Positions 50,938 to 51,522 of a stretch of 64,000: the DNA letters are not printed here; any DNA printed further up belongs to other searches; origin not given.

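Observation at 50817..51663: Host-like XRE/HigA-type HTH 'antitoxin' gene sandwiched between two paralogous small genes: orphan antitoxin / anti-abortive-infection candidate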

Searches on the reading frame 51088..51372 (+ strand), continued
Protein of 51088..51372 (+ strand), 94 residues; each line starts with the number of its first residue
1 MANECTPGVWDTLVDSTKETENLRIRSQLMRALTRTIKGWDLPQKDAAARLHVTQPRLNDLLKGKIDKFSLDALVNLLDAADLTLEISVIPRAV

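Call 51: search_solved_structures(query=A4, max_evalue=1)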
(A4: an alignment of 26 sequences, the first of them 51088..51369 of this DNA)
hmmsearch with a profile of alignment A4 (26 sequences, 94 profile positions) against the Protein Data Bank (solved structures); distinct sequences matched with E-value up to 1: 35.
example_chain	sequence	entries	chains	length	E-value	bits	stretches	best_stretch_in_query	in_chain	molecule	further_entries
2a6c_A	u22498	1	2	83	9.4e-18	67.2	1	21-91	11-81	Helix-turn-helix motif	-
2o38_A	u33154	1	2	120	3.6e-09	39.7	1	19-92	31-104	Hypothetical protein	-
4rv1_A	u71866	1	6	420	1.6e-06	31.2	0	17-86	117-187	Engineered Protein OR497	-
4hxt_A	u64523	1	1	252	0.00075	22.6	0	17-86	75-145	De Novo Protein OR329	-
5mfd_A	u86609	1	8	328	0.0017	21.5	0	47-85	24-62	YIIIM''6AII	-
6s9o_A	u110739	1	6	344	0.0027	20.9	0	47-85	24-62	designed Armadillo repeat protein with internal Lock1 fused to target peptide KRKRKLKFKR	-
5mfl_A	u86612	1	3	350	0.0029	20.8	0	47-85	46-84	(KR)5_GS10_YIIIM6AII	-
5mfm_A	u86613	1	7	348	0.0034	20.5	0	47-85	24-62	YIIIM6AII_GS11_(KR)5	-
5mfm_C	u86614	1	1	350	0.0034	20.5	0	47-85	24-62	Importin subunit alpha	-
6s9p_A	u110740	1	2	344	0.0044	20.2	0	47-85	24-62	internal Lock2 fused to target peptide KRKAKITWKR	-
5aei_A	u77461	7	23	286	0.006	19.7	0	47-85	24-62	DESIGNED ARMADILLO REPEAT PROTEIN YIIIM5AII | YIIIM5AII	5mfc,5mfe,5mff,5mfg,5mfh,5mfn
4plq_A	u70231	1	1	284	0.0062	19.7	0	47-85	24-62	Arm00011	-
4pls_A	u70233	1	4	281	0.0063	19.7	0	47-85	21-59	Arm00010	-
4v3o_A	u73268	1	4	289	0.0071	19.5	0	47-85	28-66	YIII_M5_AII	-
4plr_A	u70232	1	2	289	0.0073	19.5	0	47-85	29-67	Arm00008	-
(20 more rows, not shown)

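Call 52: search_solved_structures(query=A5, max_evalue=1)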
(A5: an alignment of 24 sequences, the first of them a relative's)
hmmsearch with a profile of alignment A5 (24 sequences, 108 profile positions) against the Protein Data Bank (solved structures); distinct sequences matched with E-value up to 1: 7.
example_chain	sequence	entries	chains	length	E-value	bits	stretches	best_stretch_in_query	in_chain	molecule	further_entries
6af3_A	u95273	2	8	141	7.3e-05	26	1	67-107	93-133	HigB toxin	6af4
9r1j_A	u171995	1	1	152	0.043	17.1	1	22-80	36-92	sc-apCC-4-NR-1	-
9r1k_A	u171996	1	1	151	0.097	15.9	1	23-80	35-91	sc-apCC-4-A7F-1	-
7nbu_Y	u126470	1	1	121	0.19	15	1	50-104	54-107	Probable endoribonuclease HigB1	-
7awk_A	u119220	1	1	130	0.23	14.8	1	50-104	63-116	Probable endoribonuclease HigB1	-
9r1n_A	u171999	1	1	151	0.23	14.7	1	24-98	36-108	sc-apCC-4-DPH-2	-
9r1l_A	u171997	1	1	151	0.57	13.5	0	24-81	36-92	sc-apCC-4-SN38-1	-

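Call 66: predict_structure(alignment_id=A4)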
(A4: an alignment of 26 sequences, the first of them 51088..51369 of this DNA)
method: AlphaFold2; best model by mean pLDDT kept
length: 94 residues; sequences in the alignment: 26
mean_pLDDT: 79.8   pTM: 0.64
mean pLDDT of the five models: 79.8, 74.4, 70.1, 61.8, 61.6
residues with pLDDT >= 90: 27; 70-90: 49; 50-70: 4; < 50: 14
segments of 3 or more residues with pLDDT < 50: 1-14
pLDDT, mean of each block of 10 residues (from residue 1): 43 60 86 90 90 92 89 89 83 71
secondary structure, 60 per line:
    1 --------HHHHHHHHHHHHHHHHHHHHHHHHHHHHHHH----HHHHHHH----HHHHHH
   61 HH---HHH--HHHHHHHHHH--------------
elements in order: H9-39 H44-50 H55-62 H71-80

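Call 70: fold_search(model_id=the predicted structure, library=pdb)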
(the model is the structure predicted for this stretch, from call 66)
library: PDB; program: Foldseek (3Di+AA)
matches with E <= 10: 308; with E <= 0.001: 1
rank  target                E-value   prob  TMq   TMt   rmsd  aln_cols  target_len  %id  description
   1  2a6c_A                4.9e-04  1.00  0.66  0.81   1.7        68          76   41  CRYSTAL STRUCTURE OF A PUTATIVE TRANSCRIPTIONAL REGULATOR (NE_1354) FROM NITROSOMONAS EUROPAEA AT 1.90 A RESOLUTION (released 2005-07-12)
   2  2o38_A                1.9e-03  1.00  0.70  0.74   1.8        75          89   33  Putative XRE Family Transcriptional Regulator (released 2007-01-02)
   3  2o38_B                4.9e-03  1.00  0.71  0.74   1.8        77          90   35  Putative XRE Family Transcriptional Regulator (released 2007-01-02)
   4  4pu7_A                1.5e-01  1.00  0.54  0.68   2.1        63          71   21  Shewanella oneidensis Toxin Antitoxin System Antitoxin Protein HipB Resolution 1.85 (released 2014-08-06)
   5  7ewc_C                1.6e-01  0.99  0.45  0.58   3.1        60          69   25  Mycobacterium tuberculosis HigA2 (Form I) (released 2022-03-02)
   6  7ewc_A                1.7e-01  0.98  0.45  0.56   3.3        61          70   24  Mycobacterium tuberculosis HigA2 (Form I) (released 2022-03-02)
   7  4pu7_B                1.8e-01  1.00  0.54  0.73   2.1        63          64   21  Shewanella oneidensis Toxin Antitoxin System Antitoxin Protein HipB Resolution 1.85 (released 2014-08-06)
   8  2wiu_B                2.0e-01  0.98  0.52  0.65   4.3        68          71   15  Mercury-modified bacterial persistence regulator hipBA (released 2009-07-28)
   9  2wiu_D                2.1e-01  0.99  0.51  0.63   2.5        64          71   16  Mercury-modified bacterial persistence regulator hipBA (released 2009-07-28)
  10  8ezt_B                2.3e-01  0.97  0.50  0.61   3.7        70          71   21  Crystal structure of HipB(Lp) from Legionella pneumophila (released 2023-09-27)
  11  2ofy_A                2.3e-01  0.97  0.51  0.57   3.5        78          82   20  Crystal structure of putative XRE-family transcriptional regulator from Rhodococcus sp. (released 2007-01-16)
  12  7ewd_A                2.5e-01  0.97  0.49  0.58   3.7        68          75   22  Mycobacterium tuberculosis HigA2 (Form II) (released 2022-03-02)
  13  7ewc_B                2.6e-01  0.97  0.47  0.60   2.9        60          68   25  Mycobacterium tuberculosis HigA2 (Form I) (released 2022-03-02)
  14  5k98_B                2.6e-01  0.97  0.52  0.64   2.7        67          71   15  Structure of HipA-HipB-O2-O3 complex (released 2016-06-22)
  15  4z5h_A                2.8e-01  0.97  0.51  0.62   2.7        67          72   15  HipB(S29A)-O2 20mer complex (released 2016-07-06)
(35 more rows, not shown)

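Call 71: get_annotated_region(hit=H82, flank=1200)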
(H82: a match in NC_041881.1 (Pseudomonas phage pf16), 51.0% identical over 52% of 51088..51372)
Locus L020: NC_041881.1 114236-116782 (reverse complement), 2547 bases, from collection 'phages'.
description: Pseudomonas phage pf16, complete genome.
organism: Pseudomonas phage pf16 (NCBI taxid 1815630)
taxonomy: Viruses; Duplodnaviria; Heunggongvirae; Uroviricota; Caudoviricetes; Chakrabartyvirus; Chakrabartyvirus pf16
host: Pseudomonas putida PpG1; source: -; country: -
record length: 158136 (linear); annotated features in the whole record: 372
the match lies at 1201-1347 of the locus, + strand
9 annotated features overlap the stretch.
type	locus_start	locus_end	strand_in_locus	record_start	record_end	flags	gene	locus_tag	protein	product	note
CDS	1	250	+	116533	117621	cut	-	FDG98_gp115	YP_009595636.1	hypothetical protein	pf16_gp183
regulatory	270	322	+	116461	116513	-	-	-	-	terminator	Rho independent transcriptional terminator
CDS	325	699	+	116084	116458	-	-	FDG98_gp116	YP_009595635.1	hypothetical protein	pf16_gp182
CDS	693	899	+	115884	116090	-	-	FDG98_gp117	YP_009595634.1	hypothetical protein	pf16_gp181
CDS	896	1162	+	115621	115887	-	-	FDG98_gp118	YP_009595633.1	hypothetical protein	pf16_gp180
CDS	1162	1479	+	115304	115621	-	-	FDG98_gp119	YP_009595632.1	HTH DNA binding protein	pf16_gp179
CDS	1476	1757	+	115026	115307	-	-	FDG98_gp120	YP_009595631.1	thioredoxin domain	pf16_gp178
CDS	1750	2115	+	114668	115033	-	-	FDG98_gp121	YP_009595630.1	hypothetical protein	pf16_gp177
CDS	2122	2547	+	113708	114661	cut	-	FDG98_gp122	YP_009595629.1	hypothetical protein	pf16_gp176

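Call 72: get_annotated_region(hit=H80, flank=1200)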
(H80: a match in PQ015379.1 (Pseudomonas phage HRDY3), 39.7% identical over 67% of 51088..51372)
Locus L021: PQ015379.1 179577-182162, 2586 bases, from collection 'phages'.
description: Pseudomonas phage HRDY3, complete genome.
organism: Pseudomonas phage HRDY3 (NCBI taxid 3236930)
taxonomy: Viruses
host: Pseudomonas sp.; source: pond water; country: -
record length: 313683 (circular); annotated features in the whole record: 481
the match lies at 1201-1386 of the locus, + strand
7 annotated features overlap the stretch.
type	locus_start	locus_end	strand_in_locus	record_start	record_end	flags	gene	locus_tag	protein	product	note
CDS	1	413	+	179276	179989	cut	-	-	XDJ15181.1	hypothetical protein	-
CDS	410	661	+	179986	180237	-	-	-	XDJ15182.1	hypothetical protein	-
CDS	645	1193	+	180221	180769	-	-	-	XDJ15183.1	hypothetical protein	-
CDS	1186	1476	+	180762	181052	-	-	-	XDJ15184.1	hypothetical protein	small protein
CDS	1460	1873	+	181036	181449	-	-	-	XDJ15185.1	hypothetical protein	-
CDS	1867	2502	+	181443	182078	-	-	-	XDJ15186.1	endolysin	-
CDS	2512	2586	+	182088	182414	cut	-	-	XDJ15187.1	hypothetical protein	-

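Call 73: get_annotated_region(hit=H84, flank=1200)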
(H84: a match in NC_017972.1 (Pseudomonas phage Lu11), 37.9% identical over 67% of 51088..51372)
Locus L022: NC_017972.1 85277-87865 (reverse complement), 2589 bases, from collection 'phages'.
description: Pseudomonas phage Lu11, complete genome.
organism: Pseudomonas phage Lu11 (NCBI taxid 1161927)
taxonomy: Viruses; Duplodnaviria; Heunggongvirae; Uroviricota; Caudoviricetes
host: Pseudomonas putida var. Manila; source: soil; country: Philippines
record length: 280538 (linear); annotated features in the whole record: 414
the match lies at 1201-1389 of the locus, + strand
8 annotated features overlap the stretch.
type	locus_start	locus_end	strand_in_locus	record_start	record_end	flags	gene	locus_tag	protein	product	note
CDS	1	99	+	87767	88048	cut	-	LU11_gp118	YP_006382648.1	hypothetical protein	-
CDS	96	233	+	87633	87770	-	-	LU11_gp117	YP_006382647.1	hypothetical protein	-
CDS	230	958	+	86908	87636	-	-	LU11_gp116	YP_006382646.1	hypothetical protein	-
CDS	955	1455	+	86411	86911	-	-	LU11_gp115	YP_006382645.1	hypothetical protein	-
CDS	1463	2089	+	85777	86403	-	-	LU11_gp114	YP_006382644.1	putative endolysin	-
CDS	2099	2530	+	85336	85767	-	-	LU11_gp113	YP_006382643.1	hypothetical protein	-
regulatory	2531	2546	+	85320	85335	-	-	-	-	promoter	putative middle/late promoter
CDS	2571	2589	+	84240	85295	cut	-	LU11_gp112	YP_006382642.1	putative endonuclease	-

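Call 74: search_protein_families(library=pfam, proteins=[L020:1162-1479:+, L020:896-1162:+, L020:693-899:+, L020:1476-1757:+, L021:1186-1476:+, L021:645-1193:+, L021:1460-1873:+, L022:955-1455:+, L022:230-958:+], max_evalue=0.01)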
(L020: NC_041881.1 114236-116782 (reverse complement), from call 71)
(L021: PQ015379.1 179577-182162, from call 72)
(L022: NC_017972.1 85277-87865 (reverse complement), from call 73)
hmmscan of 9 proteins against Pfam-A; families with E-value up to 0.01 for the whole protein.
L020:1162-1479:+ (105 aa): 1 family
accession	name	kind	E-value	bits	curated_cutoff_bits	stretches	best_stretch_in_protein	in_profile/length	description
PF13744.12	HTH_37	-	3.9e-19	68.7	27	1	11-79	9-77/80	Helix-turn-helix domain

L020:896-1162:+ (88 aa): 0 families

L020:693-899:+ (68 aa): 0 families

L020:1476-1757:+ (93 aa): 3 families
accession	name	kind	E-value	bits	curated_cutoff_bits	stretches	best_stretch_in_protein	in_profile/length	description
PF00462.30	Glutaredoxin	-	1.9e-10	41.2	22.9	1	3-60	1-57/60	Glutaredoxin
PF05768.20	Glrx-like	-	0.00071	20.3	26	1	2-58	1-55/77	Glutaredoxin-like domain (DUF836)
PF13192.12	Thioredoxin_3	-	0.0098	16.3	24.8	0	1-59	1-56/76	Thioredoxin domain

L021:1186-1476:+ (96 aa): 1 family
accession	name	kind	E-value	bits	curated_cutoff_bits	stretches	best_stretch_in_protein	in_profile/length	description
PF13744.12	HTH_37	-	1.1e-06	28.8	27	1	14-83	7-76/80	Helix-turn-helix domain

L021:645-1193:+ (182 aa): 0 families

L021:1460-1873:+ (137 aa): 0 families

L022:955-1455:+ (166 aa): 1 family
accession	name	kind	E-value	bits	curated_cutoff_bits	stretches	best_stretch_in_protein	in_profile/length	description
PF13744.12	HTH_37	-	1.8e-06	28.1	27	1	96-159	10-73/80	Helix-turn-helix domain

L022:230-958:+ (242 aa): 0 families

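Call 75: search_protein_families(library=padloc, proteins=[L017:5001-5327:+, L017:5434-5718:+, L017:620-3289:+, L017:3318-4550:+, L017:5972-7279:+, L003:3568-3894:+], max_evalue=0.01)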
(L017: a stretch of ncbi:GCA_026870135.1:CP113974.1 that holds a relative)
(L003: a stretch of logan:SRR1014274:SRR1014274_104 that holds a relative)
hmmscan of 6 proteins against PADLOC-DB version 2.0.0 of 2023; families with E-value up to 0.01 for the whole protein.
L017:5001-5327:+ (108 aa): 1 family
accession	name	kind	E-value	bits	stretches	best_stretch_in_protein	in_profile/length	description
PDLC03886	NsnC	-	0.00099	16.6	1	52-99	233-281/293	-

L017:5434-5718:+ (94 aa): 0 families

L017:620-3289:+ (889 aa): 1 family
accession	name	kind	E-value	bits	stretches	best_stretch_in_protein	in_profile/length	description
PDLC03991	PD-Lambda-4_A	-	0.002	13.8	0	187-228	149-189/1283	-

L017:3318-4550:+ (410 aa): 0 families

L017:5972-7279:+ (435 aa): 1 family
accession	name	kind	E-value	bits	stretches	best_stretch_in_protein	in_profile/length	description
PDLC05065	PDC-S68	-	0.0024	13.7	1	296-383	1092-1180/1221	-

L003:3568-3894:+ (108 aa): 2 families
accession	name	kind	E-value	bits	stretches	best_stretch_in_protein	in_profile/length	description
PDLC03886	NsnC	-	0.0012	16.3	1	55-98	236-280/293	-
PDLC03897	NsnC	-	0.0095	13.7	0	55-106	243-293/298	-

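Call 95: list_cluster_members(proteins=[P0127, L017:5434-5715:+, P0008, window:51088-51369:+])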
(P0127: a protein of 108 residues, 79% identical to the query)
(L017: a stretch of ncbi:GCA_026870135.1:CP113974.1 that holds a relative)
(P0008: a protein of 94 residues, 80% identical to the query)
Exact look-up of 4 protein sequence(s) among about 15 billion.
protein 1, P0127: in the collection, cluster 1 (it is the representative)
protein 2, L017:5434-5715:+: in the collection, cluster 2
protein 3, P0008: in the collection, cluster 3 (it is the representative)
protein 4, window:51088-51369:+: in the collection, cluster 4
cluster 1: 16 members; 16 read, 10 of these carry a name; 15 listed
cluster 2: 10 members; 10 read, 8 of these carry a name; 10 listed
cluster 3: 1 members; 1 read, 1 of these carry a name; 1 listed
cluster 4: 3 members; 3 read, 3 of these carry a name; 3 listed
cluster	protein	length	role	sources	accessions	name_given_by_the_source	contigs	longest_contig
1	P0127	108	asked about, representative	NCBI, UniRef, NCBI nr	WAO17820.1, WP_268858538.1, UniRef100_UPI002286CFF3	type II toxin-antitoxin system RelE/ParE family toxin [Pseudomonas aeruginosa] | type II toxin-antitoxin system RelE/ParE family toxin n=1 Tax=Pseudomonas aeruginosa ...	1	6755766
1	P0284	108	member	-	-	type II toxin-antitoxin system RelE/ParE family toxin [Pseudomonas aeruginosa] | phage-related protein | Uncharacterized protein n=1 Tax=Pseudomonas aeruginosa TaxID=287 RepID=A0A659BHW7_PSEAI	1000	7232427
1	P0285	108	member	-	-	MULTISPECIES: type II toxin-antitoxin system RelE/ParE family toxin [Pseudomonas] | type II toxin-antitoxin system RelE/ParE family toxin n=1 Tax=Pseudomonas TaxID=286 ...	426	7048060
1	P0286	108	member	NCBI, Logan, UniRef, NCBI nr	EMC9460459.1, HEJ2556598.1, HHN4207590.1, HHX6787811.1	TPA: type II toxin-antitoxin system RelE/ParE family toxin [Pseudomonas aeruginosa] | type II toxin-antitoxin system RelE/ParE family toxin n=1 Tax=Pseudomonas aeruginosa ... | type II toxin-antitoxin system RelE/ParE family toxin [Pseudomonas aeruginosa]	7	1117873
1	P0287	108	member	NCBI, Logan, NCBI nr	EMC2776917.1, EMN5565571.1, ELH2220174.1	type II toxin-antitoxin system RelE/ParE family toxin [Pseudomonas aeruginosa]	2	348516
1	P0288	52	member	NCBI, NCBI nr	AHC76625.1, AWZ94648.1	hypothetical protein CSC46_0773 [Pseudomonas aeruginosa] | Hypothetical protein SCV20265_2511 [Pseudomonas aeruginosa SCV20265]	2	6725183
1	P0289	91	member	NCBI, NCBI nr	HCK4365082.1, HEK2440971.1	TPA: type II toxin-antitoxin system RelE/ParE family toxin, partial [Pseudomonas ... | type II toxin-antitoxin system RelE/ParE family toxin [Pseudomonas aeruginosa]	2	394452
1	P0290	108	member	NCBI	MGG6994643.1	UNVERIFIED_CONTAM: type II toxin-antitoxin system RelE/ParE family toxin [Pseudomonas ...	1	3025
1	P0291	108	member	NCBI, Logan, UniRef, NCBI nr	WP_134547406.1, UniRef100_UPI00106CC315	type II toxin-antitoxin system RelE/ParE family toxin [Pseudomonas aeruginosa] | type II toxin-antitoxin system RelE/ParE family toxin n=1 Tax=Pseudomonas aeruginosa ...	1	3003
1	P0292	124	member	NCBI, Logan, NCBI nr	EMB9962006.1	type II toxin-antitoxin system RelE/ParE family toxin [Pseudomonas aeruginosa]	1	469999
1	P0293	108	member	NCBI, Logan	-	-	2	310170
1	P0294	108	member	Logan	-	-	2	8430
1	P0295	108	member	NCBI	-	-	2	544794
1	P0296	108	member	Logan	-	-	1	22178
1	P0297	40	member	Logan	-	-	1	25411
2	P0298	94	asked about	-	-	XRE family transcriptional regulator [Pseudomonas aeruginosa] | CR=1 FL=1 | predicted XRE-type DNA-binding protein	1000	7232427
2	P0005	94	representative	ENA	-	-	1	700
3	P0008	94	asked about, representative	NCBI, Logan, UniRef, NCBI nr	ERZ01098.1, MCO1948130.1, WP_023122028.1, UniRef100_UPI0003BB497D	helix-turn-helix domain-containing protein [Pseudomonas aeruginosa] | helix-turn-helix domain-containing protein n=1 Tax=Pseudomonas aeruginosa TaxID=287 ... | helix-turn-helix transcriptional regulator [Pseudomonas aeruginosa]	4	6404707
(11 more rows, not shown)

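Call 104: search_protein_families(library=pfam, proteins=[L017:5001-5327:+, L003:3568-3894:+, L009:3565-3894:+, L017:5434-5718:+], max_evalue=0.01)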
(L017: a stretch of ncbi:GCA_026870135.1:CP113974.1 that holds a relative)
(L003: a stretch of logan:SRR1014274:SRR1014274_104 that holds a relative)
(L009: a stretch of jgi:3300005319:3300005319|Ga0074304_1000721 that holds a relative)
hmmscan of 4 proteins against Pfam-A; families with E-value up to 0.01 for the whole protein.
L017:5001-5327:+ (108 aa): 1 family
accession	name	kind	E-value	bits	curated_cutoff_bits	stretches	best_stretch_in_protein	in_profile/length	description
PF05973.20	Gp49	-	2.5e-26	92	23.9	1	17-105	1-90/90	Phage derived protein Gp49-like (DUF891)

L003:3568-3894:+ (108 aa): 1 family
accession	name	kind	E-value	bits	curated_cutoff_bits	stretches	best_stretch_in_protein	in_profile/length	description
PF05973.20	Gp49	-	2e-23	82.7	23.9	1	17-104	1-89/90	Phage derived protein Gp49-like (DUF891)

L009:3565-3894:+ (109 aa): 1 family
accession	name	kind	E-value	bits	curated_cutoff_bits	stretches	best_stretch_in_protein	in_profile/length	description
PF05973.20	Gp49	-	1.6e-25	89.4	23.9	1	19-106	3-90/90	Phage derived protein Gp49-like (DUF891)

L017:5434-5718:+ (94 aa): 3 families
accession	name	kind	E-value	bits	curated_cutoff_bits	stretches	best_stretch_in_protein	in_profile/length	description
PF13744.12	HTH_37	-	2.3e-26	91.9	27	1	13-89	2-79/80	Helix-turn-helix domain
PF01381.28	HTH_3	-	0.0039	17.6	23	1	42-78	10-45/55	Helix-turn-helix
PF13560.12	HTH_31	-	0.004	17.9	27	1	34-78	13-51/64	Helix-turn-helix domain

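Call 105: search_solved_structures(query=A5, max_evalue=0.001, show_alignments=1)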
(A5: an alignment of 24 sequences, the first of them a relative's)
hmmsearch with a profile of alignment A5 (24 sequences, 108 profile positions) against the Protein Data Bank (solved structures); distinct sequences matched with E-value up to 0.001: 1.
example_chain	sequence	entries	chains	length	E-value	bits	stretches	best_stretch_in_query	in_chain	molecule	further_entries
6af3_A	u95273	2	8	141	7.3e-05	26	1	67-107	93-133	HigB toxin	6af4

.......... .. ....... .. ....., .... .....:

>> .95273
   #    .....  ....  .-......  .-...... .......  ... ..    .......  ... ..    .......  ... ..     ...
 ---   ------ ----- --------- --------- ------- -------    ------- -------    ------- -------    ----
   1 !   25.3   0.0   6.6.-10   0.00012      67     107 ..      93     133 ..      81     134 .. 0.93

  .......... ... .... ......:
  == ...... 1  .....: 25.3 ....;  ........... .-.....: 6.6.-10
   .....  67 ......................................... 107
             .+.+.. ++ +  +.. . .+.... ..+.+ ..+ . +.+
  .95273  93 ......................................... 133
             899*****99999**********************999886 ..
